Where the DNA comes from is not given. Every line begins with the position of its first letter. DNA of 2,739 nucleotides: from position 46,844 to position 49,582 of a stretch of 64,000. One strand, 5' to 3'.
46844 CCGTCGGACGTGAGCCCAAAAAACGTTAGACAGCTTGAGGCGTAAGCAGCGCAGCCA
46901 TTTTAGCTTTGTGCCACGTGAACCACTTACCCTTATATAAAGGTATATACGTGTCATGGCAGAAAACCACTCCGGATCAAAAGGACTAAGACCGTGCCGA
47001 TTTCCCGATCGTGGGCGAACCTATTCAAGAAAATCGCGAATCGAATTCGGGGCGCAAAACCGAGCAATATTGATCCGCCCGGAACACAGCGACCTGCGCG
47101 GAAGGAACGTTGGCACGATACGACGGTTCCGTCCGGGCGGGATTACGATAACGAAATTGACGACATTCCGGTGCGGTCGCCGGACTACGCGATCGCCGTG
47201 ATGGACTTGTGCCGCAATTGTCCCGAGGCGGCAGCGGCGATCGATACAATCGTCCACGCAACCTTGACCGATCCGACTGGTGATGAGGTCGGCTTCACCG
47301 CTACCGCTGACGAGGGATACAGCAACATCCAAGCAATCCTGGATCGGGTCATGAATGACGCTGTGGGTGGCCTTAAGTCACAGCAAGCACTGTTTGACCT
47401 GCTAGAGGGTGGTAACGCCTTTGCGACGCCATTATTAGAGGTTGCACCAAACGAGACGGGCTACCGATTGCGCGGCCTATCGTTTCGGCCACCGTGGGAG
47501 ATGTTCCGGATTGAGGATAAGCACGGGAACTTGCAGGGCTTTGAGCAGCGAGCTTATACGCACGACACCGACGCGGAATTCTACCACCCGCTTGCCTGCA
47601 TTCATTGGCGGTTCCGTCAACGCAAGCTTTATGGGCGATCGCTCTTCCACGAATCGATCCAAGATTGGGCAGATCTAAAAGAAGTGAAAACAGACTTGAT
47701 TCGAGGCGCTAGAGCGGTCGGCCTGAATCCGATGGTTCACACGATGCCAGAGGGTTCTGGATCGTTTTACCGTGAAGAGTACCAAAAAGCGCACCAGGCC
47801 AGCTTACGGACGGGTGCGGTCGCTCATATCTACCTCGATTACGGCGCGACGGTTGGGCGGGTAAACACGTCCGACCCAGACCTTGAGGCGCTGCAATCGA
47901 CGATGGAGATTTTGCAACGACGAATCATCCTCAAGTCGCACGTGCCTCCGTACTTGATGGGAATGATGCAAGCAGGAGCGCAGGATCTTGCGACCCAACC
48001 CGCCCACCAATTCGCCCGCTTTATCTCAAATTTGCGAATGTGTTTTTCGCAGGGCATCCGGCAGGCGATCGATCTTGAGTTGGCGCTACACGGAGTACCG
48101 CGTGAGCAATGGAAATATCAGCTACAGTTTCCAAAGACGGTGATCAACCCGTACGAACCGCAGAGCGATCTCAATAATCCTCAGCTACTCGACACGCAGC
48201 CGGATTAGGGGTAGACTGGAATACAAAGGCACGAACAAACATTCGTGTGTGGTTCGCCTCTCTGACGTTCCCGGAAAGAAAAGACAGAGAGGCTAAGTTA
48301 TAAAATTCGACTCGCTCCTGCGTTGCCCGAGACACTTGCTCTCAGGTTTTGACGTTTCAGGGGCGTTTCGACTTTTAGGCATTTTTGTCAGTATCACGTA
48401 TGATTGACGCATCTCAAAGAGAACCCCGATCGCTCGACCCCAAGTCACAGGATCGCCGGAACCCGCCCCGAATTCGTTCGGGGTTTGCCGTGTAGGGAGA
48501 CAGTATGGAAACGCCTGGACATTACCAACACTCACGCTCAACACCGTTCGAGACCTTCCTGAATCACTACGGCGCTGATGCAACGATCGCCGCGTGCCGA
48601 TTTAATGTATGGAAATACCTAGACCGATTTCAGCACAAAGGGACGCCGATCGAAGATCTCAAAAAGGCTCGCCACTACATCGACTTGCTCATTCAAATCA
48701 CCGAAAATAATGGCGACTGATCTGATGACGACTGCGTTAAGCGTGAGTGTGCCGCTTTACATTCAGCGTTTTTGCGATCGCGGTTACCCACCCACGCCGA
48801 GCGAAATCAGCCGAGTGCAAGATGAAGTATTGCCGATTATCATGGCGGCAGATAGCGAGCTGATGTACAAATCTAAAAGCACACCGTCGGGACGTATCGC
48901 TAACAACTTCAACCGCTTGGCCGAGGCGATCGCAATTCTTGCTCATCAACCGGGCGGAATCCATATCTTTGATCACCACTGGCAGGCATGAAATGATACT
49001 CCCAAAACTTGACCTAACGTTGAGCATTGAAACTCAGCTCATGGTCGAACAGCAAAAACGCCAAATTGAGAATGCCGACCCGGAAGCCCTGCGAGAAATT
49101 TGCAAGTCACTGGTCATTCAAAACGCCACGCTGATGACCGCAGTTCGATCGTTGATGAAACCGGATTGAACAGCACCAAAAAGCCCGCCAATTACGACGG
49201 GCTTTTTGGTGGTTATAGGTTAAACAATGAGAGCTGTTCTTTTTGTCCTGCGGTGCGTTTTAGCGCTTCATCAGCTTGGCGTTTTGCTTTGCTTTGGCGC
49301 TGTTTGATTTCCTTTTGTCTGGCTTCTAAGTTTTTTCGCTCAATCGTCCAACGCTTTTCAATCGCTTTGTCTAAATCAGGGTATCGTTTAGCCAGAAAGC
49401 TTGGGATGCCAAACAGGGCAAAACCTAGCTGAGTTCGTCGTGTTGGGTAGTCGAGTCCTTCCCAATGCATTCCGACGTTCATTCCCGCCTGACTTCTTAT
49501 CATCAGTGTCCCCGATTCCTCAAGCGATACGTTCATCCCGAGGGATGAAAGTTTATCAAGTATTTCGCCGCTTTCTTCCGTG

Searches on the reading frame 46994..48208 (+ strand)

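Call 34: search_protein_families(library=pfam, proteins=[window:46994-48208:+], max_evalue=0.01)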
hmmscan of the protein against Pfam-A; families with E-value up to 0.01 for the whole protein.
window:46994-48208:+ (404 aa): 2 families
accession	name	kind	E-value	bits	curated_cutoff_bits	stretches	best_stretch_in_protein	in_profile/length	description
PF04860.17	Phage_portal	-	0.00055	19.7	39.1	1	131-329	57-245/321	Phage portal protein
PF12236.14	Head-tail_con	-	0.0046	15.9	27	1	199-313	250-354/489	Bacteriophage head to tail connecting protein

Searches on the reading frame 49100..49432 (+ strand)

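Call 102: search_protein_families(library=pfam, proteins=[window:49100-49432:+], max_evalue=0.1)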
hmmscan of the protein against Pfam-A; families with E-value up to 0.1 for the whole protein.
window:49100-49432:+ (110 aa): 1 family
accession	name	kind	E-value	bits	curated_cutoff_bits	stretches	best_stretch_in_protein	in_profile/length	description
PF23091.2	TNFR_ELAPOR1_6th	-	0.058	13.8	33.2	1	38-57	6-25/41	ELAPOR1-like, TNF receptor-like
